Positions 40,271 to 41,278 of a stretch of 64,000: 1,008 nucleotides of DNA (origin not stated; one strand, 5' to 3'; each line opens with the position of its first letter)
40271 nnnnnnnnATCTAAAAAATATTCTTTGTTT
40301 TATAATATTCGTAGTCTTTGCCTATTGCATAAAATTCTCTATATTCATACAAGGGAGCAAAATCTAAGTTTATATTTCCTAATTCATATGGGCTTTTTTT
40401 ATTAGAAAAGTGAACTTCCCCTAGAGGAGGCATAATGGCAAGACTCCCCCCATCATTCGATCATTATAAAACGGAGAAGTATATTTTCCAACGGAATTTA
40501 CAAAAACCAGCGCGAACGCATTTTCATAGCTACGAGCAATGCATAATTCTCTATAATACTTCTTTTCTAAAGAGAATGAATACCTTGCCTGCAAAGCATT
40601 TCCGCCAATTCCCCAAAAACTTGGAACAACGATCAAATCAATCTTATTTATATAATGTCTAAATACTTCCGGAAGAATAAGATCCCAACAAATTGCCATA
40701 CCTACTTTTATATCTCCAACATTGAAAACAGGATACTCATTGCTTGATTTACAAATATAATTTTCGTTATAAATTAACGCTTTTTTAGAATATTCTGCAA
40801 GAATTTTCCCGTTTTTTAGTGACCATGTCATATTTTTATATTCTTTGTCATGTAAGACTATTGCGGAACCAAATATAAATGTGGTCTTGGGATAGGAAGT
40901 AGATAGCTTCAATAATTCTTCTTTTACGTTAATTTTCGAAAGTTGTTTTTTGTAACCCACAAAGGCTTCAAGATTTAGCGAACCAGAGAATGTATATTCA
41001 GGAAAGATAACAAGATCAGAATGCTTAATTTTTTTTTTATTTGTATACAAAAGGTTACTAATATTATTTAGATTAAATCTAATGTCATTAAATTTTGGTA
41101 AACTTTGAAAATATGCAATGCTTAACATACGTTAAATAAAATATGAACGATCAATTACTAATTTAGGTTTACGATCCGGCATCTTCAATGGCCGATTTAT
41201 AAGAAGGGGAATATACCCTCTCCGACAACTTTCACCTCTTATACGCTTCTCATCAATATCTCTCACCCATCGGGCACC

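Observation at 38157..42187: Operon of NadE-like PP-loop ATPase, CN-hydrolase, LysA-family decarboxylase and ATP-grasp ligase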

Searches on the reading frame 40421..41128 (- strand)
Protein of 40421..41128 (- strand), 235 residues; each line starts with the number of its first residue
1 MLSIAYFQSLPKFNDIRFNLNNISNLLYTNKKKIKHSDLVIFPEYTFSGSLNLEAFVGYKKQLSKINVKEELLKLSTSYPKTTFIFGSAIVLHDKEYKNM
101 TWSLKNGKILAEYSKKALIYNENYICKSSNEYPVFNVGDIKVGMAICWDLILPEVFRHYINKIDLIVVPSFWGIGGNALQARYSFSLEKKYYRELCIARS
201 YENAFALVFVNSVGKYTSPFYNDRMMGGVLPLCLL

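Call 3: search_protein_families(library=pfam, proteins=[window:40421-41128:-], max_evalue=0.01)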
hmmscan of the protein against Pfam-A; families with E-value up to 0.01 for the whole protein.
window:40421-41128:- (235 aa): 1 family
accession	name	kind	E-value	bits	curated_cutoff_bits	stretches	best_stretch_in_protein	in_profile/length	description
PF00795.27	CN_hydrolase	-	2.7e-12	47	23.2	1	5-215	3-210/256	Carbon-nitrogen hydrolase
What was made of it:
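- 40281..41128 (-): Nitrilase-superfamily (CN_hydrolase) gene, the predicted glutaminase subunit. It is interrupted by a one-base frameshift in a G6 run at 40445-40450. Repaired, it is 282 aa with triad E44/K115/C147. Pfam CN_hydrolase 2.7e-12 (call 3).
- Checked: CN_hydrolase, from 41128: Pfam 2.7e-12 (call 3).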

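Call 4: search_protein_families(library=ncbifam, proteins=[window:40421-41128:-], max_evalue=0.01)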
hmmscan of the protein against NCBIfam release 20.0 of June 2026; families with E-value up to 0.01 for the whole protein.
window:40421-41128:- (235 aa): 8 families
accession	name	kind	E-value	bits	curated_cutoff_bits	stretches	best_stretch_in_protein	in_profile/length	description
NF010588.0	PRK13981.1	equivalog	2.9e-12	45.8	479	1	3-214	6-208/546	NAD+ synthase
NF033621.1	de_GSH_amidase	exception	1.1e-11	44.5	355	1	18-176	15-176/260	deaminated glutathione amidase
NF040852.1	nitrile_Arch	equivalog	6.6e-09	35.3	500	1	3-171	2-171/262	nitrilase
TIGR00546.1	lnt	equivalog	5.1e-07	29.2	132.9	1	129-170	305-348/395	apolipoprotein N-acyltransferase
TIGR03381.1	agmatine_aguB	equivalog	4.6e-05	22.9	410.25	1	105-215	103-214/279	N-carbamoylputrescine amidase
NF009803.0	PRK13287.1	equivalog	0.0002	20.2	406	1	14-158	30-176/333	formamidase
NF009802.0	PRK13286.1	equivalog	0.0057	15.6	427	0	14-159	29-178/345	aliphatic amidase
NF043013.1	DeGluthAmidYersProt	equivalog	0.0085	15.3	500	1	119-177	129-189/278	deaminated glutathione amidase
